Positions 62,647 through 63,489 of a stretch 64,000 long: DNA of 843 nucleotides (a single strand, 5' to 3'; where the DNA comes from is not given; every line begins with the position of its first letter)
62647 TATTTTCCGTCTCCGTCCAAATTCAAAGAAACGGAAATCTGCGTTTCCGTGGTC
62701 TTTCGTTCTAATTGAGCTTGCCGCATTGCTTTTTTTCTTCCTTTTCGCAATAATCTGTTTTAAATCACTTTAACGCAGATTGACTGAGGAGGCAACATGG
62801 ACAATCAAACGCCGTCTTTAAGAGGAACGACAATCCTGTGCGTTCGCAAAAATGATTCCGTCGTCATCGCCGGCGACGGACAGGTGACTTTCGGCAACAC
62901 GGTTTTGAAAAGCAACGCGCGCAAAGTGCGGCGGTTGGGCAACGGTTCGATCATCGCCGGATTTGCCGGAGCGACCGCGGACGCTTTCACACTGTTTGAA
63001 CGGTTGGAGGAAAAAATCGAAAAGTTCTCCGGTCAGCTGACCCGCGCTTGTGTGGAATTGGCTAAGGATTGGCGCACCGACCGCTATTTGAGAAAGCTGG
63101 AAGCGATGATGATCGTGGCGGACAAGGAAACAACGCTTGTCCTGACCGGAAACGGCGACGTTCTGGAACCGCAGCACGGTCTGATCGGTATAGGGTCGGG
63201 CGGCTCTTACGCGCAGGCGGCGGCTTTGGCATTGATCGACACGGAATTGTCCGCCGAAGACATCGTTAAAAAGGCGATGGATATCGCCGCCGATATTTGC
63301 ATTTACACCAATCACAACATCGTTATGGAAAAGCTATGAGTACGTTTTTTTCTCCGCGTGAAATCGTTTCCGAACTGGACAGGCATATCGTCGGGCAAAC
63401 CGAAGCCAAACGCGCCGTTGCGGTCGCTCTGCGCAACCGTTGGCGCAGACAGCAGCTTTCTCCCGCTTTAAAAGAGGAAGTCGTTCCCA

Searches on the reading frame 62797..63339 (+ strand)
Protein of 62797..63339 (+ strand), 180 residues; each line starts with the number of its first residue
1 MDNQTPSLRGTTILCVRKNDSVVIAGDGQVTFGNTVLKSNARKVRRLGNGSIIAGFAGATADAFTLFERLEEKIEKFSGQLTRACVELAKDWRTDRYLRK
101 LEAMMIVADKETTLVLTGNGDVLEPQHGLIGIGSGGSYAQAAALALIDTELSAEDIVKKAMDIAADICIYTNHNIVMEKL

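Call 26: find_encoding_contigs(protein=window:62797-63339:+, flank=10000, max_places=10)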
Protein window:62797-63339:+ (180 aa): 9 contigs read that carry it; 9 places shown.
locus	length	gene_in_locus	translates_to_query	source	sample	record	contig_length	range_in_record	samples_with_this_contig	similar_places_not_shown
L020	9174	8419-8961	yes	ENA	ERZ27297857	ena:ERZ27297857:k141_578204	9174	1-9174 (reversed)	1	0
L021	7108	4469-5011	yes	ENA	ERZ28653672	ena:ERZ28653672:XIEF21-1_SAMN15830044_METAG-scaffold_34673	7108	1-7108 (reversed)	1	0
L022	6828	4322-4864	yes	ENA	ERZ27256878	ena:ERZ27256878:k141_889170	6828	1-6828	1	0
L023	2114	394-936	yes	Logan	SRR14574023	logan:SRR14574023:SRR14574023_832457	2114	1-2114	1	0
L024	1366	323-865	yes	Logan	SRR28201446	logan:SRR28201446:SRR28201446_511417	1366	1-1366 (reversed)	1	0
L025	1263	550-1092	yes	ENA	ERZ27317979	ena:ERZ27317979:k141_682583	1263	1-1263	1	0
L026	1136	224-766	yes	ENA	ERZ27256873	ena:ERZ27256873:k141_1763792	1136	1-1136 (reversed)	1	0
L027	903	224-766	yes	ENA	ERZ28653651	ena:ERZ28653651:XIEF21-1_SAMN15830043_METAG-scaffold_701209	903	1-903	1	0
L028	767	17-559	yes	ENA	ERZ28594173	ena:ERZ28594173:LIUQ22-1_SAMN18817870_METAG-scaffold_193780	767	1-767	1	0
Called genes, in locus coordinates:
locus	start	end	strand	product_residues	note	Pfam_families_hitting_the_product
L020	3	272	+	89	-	?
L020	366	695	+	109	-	PF01740:STAS, PF13466:STAS_2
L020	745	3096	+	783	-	PF07228:SpoIIE, PF13581:HATPase_c_2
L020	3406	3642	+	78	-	PF00196:GerE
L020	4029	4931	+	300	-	PF00126:HTH_1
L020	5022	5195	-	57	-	-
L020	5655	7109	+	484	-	PF01757:Acyl_transf_3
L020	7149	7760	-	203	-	PF03358:FMN_red (faint), PF12682:Flavodoxin_4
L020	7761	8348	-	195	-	PF00475:IGPD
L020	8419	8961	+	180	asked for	PF00227:Proteasome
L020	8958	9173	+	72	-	?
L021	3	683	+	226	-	?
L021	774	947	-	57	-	-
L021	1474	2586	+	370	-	PF13651:EcoRI_methylase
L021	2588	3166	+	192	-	PF03235:GmrSD_N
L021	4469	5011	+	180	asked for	PF00227:Proteasome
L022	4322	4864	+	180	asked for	PF00227:Proteasome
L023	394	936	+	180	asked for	PF00227:Proteasome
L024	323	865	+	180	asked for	PF00227:Proteasome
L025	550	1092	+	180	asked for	PF00227:Proteasome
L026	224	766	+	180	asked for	PF00227:Proteasome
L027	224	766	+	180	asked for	PF00227:Proteasome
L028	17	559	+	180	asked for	PF00227:Proteasome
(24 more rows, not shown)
